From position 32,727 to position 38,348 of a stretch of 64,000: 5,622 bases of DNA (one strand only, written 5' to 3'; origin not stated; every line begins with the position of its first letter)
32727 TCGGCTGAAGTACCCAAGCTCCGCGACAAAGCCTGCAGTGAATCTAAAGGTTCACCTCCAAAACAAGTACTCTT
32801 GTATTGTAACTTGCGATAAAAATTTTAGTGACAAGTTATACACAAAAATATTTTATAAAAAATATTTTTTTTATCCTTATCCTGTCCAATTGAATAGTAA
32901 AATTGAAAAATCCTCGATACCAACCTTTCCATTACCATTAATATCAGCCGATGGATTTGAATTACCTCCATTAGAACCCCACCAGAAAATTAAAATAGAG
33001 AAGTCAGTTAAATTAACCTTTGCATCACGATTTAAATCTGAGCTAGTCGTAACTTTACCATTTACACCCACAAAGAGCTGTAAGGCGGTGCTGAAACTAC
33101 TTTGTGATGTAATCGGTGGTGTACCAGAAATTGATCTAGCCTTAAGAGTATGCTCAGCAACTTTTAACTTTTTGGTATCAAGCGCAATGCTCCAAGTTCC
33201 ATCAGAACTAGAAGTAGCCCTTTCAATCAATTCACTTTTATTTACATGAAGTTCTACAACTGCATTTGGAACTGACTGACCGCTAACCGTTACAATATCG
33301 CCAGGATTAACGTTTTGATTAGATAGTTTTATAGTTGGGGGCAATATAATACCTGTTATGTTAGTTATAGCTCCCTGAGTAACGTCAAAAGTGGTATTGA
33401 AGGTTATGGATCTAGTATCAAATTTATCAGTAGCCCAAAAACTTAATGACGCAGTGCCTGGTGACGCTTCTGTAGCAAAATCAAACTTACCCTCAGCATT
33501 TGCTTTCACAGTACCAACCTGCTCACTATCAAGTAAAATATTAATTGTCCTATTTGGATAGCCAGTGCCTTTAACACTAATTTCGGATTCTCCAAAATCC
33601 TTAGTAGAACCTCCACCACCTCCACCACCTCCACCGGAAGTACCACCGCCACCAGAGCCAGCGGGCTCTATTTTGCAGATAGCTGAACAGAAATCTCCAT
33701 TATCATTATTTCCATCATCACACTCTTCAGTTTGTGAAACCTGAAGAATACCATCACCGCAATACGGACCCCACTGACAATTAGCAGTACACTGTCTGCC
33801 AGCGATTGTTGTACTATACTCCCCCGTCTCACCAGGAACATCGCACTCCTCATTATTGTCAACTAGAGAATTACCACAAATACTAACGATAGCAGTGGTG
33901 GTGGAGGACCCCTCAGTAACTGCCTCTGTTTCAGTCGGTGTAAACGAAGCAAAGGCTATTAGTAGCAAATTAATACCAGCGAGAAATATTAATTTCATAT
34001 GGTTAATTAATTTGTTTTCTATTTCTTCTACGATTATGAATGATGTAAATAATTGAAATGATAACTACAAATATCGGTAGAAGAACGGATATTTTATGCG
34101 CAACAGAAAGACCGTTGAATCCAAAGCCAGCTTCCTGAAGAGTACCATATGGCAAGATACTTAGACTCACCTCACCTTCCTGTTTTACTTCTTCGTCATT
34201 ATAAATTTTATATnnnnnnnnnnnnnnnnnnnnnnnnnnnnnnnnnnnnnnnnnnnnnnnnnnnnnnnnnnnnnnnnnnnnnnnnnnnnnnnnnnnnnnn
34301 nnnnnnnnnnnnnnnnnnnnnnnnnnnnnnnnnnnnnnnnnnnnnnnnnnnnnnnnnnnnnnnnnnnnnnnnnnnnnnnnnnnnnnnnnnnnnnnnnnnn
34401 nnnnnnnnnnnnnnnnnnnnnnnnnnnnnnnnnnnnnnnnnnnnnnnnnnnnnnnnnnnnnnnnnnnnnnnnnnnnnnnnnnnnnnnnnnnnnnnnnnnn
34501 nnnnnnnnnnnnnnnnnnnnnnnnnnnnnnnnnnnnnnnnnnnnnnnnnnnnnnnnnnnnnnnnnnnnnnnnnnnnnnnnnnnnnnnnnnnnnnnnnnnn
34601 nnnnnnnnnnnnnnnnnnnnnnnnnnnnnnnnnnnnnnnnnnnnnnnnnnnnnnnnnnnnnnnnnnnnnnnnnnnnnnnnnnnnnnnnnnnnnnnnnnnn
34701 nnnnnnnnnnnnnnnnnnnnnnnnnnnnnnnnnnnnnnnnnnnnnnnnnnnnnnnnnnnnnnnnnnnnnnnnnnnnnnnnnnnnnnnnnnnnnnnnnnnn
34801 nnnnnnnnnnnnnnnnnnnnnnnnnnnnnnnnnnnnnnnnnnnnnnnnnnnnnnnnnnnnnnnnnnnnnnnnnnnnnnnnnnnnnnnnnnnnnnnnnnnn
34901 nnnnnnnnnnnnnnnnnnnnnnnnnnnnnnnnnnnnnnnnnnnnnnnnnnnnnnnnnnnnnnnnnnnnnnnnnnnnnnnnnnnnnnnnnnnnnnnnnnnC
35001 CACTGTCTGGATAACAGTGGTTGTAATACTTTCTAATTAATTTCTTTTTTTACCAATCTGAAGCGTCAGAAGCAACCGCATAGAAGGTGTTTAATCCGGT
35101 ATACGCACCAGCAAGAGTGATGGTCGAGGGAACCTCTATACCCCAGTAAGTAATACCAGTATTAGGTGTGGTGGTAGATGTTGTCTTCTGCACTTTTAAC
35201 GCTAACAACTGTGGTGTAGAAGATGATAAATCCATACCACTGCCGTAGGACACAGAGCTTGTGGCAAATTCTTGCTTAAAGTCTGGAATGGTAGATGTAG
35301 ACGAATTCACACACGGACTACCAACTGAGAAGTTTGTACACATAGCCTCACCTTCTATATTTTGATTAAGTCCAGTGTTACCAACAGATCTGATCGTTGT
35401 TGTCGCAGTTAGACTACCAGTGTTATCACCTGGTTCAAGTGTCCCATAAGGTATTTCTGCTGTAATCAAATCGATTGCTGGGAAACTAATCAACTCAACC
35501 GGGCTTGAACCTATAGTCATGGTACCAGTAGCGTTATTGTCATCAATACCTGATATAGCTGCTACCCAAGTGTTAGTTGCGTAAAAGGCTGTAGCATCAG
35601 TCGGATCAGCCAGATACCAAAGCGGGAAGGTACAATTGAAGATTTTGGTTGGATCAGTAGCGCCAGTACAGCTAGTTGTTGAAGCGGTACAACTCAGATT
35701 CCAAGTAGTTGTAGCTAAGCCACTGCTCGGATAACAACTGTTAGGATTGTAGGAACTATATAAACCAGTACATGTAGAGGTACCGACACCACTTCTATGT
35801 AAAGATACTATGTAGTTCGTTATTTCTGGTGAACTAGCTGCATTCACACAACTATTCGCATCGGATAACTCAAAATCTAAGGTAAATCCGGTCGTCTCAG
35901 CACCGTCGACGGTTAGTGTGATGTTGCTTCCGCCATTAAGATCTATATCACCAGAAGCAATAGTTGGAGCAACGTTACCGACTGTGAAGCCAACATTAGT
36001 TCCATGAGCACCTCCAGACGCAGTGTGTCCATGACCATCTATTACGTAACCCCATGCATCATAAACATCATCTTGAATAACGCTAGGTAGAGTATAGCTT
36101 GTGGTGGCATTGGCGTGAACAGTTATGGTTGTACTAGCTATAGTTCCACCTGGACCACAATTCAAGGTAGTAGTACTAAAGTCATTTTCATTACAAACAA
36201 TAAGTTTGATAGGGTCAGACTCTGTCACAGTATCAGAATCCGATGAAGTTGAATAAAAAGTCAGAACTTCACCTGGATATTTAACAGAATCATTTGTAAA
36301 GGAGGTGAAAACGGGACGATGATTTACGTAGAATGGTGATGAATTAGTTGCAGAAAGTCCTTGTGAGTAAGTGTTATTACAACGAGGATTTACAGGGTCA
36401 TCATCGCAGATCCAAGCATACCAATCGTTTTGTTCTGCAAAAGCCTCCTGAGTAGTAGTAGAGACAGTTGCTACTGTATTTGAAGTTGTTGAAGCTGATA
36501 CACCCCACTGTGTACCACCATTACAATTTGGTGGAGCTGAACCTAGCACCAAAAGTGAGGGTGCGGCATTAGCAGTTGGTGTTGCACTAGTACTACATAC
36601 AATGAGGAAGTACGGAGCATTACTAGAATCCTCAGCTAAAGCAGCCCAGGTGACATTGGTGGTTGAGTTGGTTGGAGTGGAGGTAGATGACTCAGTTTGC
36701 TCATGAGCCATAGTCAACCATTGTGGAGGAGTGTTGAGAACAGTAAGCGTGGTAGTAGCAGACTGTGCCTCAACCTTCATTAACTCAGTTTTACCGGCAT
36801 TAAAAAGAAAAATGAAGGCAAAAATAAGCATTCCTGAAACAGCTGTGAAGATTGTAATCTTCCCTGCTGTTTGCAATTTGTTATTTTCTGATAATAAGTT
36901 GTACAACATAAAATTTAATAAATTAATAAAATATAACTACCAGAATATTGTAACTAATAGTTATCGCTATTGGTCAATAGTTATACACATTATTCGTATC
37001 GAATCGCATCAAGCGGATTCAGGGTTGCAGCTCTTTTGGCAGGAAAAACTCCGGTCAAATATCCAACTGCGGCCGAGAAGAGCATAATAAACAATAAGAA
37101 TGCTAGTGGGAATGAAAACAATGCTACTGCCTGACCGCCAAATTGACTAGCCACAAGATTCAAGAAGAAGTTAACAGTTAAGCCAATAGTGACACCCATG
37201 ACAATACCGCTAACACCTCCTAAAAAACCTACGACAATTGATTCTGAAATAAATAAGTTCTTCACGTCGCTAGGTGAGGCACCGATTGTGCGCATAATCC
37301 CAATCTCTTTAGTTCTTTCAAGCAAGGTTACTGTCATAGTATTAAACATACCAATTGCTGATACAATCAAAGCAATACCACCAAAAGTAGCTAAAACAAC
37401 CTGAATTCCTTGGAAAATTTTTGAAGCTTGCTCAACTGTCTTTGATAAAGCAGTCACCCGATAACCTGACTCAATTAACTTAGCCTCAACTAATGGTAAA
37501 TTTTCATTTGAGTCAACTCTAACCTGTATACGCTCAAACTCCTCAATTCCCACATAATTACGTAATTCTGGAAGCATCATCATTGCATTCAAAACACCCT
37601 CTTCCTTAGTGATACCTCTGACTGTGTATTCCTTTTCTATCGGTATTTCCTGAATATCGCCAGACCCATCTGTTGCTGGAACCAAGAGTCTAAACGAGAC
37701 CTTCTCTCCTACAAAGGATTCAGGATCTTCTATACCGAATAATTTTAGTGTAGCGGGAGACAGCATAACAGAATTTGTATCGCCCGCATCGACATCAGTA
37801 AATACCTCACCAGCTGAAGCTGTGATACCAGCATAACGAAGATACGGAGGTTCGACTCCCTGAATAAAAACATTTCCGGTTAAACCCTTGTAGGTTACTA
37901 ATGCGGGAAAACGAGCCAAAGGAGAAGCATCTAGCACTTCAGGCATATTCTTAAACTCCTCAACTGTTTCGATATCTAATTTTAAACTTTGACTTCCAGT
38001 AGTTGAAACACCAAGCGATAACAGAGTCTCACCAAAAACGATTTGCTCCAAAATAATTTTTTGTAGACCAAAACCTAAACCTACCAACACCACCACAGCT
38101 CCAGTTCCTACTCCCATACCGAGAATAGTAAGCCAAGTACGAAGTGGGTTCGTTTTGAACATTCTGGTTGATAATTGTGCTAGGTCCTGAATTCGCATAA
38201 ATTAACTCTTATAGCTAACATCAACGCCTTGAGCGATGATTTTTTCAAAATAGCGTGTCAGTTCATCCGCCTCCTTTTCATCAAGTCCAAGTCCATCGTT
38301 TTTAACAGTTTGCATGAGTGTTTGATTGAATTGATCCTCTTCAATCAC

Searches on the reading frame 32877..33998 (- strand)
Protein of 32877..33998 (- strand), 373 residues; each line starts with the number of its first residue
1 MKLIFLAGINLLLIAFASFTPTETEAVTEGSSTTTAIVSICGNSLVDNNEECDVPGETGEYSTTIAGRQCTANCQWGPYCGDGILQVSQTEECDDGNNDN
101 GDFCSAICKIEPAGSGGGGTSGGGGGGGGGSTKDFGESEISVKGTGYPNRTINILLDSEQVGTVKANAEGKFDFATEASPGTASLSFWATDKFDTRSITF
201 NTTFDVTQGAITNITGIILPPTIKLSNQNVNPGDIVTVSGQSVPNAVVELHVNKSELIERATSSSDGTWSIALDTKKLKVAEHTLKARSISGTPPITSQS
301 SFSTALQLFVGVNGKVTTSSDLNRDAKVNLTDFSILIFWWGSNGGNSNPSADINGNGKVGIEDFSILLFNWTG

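Call 23: search_protein_families(library=pfam, proteins=[window:32877-33998:-], max_evalue=0.001)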
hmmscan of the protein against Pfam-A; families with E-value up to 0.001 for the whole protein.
window:32877-33998:- (373 aa): 4 families
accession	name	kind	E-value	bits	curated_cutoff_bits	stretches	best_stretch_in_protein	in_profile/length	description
PF17936.7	Big_6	-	1.6e-10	41.5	27.6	2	135-203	10-80/83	Bacterial Ig domain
PF13948.11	DUF4215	-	1.9e-09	38.1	27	1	69-109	9-47/47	Domain of unknown function (DUF4215)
PF00404.24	Dockerin_1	-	1.4e-06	28.8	22.9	1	320-367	2-52/57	Dockerin type I domain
PF13620.12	CarboxypepD_reg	-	4.6e-05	24.1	32.3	0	235-275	6-47/82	Carboxypeptidase regulatory-like domain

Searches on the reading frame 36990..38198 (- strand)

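Call 23: search_protein_families(library=pfam, proteins=[window:36990-38198:-], max_evalue=0.001)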
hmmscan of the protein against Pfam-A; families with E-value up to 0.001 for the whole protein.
window:36990-38198:- (402 aa): 2 families
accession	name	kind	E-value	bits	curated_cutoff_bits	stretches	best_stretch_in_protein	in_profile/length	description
PF12704.14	MacB_PCD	-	1.2e-19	71.9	27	1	21-241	1-204/207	MacB-like periplasmic core domain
PF02687.27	FtsX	-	1.6e-16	60.8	25.5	1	271-395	2-120/120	FtsX-like permease C-terminal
